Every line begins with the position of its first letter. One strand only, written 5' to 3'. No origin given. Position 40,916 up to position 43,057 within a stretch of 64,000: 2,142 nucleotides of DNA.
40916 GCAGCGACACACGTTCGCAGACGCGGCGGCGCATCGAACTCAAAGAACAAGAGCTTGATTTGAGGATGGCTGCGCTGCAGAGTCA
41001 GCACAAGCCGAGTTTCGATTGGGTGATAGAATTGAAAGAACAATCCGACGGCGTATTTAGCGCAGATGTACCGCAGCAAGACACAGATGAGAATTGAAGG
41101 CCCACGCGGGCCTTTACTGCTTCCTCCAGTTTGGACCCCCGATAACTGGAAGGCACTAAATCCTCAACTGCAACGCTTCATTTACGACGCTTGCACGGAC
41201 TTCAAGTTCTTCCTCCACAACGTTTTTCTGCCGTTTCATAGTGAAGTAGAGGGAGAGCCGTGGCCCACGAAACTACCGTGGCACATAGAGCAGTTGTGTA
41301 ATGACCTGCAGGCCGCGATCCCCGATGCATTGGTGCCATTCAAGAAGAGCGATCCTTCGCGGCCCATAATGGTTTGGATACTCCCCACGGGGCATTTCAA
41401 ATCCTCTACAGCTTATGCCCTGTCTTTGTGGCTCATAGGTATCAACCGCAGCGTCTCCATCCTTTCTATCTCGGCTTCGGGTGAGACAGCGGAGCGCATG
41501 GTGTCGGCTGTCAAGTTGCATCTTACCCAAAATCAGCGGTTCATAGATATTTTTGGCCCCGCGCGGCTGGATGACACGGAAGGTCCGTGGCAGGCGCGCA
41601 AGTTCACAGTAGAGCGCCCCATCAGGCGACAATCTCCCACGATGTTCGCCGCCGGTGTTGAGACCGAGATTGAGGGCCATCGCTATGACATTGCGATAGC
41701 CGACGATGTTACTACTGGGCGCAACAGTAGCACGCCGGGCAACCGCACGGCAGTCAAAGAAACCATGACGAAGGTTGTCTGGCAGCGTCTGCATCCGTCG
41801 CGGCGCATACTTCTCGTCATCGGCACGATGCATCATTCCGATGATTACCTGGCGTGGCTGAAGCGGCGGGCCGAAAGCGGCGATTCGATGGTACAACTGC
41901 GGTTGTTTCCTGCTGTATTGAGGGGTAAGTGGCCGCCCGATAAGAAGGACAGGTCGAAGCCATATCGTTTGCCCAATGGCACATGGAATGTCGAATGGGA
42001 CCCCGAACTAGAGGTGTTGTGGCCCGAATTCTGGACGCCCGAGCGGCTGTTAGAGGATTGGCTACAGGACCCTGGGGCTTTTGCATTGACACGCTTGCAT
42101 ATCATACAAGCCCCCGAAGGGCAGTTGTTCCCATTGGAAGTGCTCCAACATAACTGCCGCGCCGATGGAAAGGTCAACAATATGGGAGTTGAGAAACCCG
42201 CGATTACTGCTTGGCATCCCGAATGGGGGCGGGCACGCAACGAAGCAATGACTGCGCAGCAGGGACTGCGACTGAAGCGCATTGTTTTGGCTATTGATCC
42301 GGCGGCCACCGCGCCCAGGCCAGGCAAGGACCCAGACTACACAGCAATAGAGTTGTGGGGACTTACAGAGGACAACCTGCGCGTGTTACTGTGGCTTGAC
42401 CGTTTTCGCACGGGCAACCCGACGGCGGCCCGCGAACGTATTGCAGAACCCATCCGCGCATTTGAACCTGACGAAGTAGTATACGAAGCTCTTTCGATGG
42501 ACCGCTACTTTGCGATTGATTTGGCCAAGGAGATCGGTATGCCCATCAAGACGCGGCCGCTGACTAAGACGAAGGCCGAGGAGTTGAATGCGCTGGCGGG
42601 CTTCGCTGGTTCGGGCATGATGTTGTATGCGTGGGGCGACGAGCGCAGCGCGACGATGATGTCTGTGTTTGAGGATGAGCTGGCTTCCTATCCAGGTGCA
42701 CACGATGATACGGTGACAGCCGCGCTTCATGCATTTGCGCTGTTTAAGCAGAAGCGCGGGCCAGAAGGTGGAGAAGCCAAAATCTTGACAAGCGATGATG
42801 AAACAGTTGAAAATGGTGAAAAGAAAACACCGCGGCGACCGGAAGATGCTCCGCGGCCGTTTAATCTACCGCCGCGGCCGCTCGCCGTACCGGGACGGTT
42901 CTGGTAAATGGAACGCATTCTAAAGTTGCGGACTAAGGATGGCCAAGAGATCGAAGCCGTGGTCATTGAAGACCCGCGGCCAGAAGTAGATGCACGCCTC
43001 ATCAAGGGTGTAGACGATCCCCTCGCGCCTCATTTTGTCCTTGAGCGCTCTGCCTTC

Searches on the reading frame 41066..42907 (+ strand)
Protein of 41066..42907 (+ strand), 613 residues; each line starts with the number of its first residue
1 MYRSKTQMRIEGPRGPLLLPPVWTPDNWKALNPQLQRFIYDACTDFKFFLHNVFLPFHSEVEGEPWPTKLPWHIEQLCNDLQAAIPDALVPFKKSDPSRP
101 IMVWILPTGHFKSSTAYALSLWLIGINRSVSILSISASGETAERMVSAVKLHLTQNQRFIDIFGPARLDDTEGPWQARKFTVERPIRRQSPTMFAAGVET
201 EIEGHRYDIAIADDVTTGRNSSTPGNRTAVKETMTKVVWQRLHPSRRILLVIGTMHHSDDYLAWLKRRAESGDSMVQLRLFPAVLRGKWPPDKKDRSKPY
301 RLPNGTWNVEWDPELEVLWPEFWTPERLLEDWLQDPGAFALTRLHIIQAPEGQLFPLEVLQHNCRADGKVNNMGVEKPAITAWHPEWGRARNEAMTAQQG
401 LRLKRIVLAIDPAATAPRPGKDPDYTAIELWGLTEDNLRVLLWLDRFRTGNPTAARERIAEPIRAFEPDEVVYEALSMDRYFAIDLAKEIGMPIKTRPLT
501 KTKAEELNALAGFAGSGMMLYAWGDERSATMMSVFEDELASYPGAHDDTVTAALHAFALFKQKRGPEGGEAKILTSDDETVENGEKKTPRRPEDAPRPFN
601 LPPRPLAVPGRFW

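Call 27: search_dna_similar(query=window:41066-42907:+, collection=phages, mode=protein, max_rows=15)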
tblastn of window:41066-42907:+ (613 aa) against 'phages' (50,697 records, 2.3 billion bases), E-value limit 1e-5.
Records with a match: 64; places in all: 64; records where one place covers at least 80% of the query: 0.
Best place of each record, by identity: <60% 64.
By first word of the organism name: Vibrio 30; Pseudomonas 15; Roseobacter 4; Klebsiella 3; Salinivibrio 2; phage 2; Aquamicrobium 2; Citrobacter 2; Lentibacter 2; Erwinia 1; and 1 more.
By host as written in the record: - 19; Vibrio cholerae 7; Vibrio crassostreae 7; Pseudomonas aeruginosa 5; Klebsiella pneumoniae 2; Rosebacter SIO67 2; Salinivibrio costicola 2; Aquamicrobium sp. H14 2; and 15 more.
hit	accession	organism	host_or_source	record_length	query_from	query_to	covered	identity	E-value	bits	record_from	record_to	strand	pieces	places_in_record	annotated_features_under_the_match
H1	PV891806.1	Klebsiella phage vB_KpnP-Asterion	Klebsiella pneumoniae ARLG-4382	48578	105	449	56%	24.9%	3e-8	63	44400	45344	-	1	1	hypothetical protein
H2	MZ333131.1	Erwinia phage Pecta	Erwinia sp.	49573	92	449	58%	23.6%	8e-7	59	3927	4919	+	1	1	terminase large subunit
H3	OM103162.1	Klebsiella phage KpnP_VR7901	Klebsiella pneumoniae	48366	105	449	56%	24.4%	5e-8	62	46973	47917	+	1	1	terminase large subunit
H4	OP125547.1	Klebsiella phage vB_KpnP_Klyazma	Klebsiella pneumoniae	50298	105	449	56%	24.4%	6e-8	62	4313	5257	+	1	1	terminase large subunit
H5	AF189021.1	Roseobacter phage SIO1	Rosebacter SIO67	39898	105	449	56%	23.1%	1e-6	58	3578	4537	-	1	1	gp4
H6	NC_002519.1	Roseobacter phage SIO1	Rosebacter SIO67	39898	105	449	56%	23.1%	1e-6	58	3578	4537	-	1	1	gp4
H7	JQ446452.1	Salinivibrio phage CW02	Salinivibrio costicola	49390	76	273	32%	26.0%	3e-8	63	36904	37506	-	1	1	DNA packaging enzyme (terminase)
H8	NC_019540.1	Salinivibrio phage CW02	Salinivibrio costicola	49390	76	273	32%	26.0%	3e-8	63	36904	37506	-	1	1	DNA packaging enzyme (terminase)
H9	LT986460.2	Pseudomonas phage GP100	-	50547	105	270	27%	30.5%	4e-7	59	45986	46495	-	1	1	Phage terminase, large subunit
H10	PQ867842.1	phage T5S1-k141_444551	Crassostrea hongkongensis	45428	105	273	28%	29.4%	2e-7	61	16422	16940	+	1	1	terminase large subunit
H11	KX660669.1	Aquamicrobium phage P14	Aquamicrobium sp. H14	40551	109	294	30%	26.5%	2e-6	57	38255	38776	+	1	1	putative terminase large subunit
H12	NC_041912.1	Aquamicrobium phage P14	Aquamicrobium sp. H14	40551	109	294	30%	26.5%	2e-6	57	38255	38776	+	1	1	terminase large subunit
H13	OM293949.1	Weizmannia phage Youna2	Weizmannia coagulans KACC 15983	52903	100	270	28%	27.2%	5e-6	56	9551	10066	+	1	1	terminase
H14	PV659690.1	Pseudomonas phage vB_PaP_DMTU_1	Pseudomaonas aeruginosa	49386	105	273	28%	26.6%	9e-7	58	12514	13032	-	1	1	hypothetical protein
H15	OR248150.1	Vibrio phage MJW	Vibrio cholerae O1 ElTor MAK757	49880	105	268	27%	27.3%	2e-6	57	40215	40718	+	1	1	hypothetical protein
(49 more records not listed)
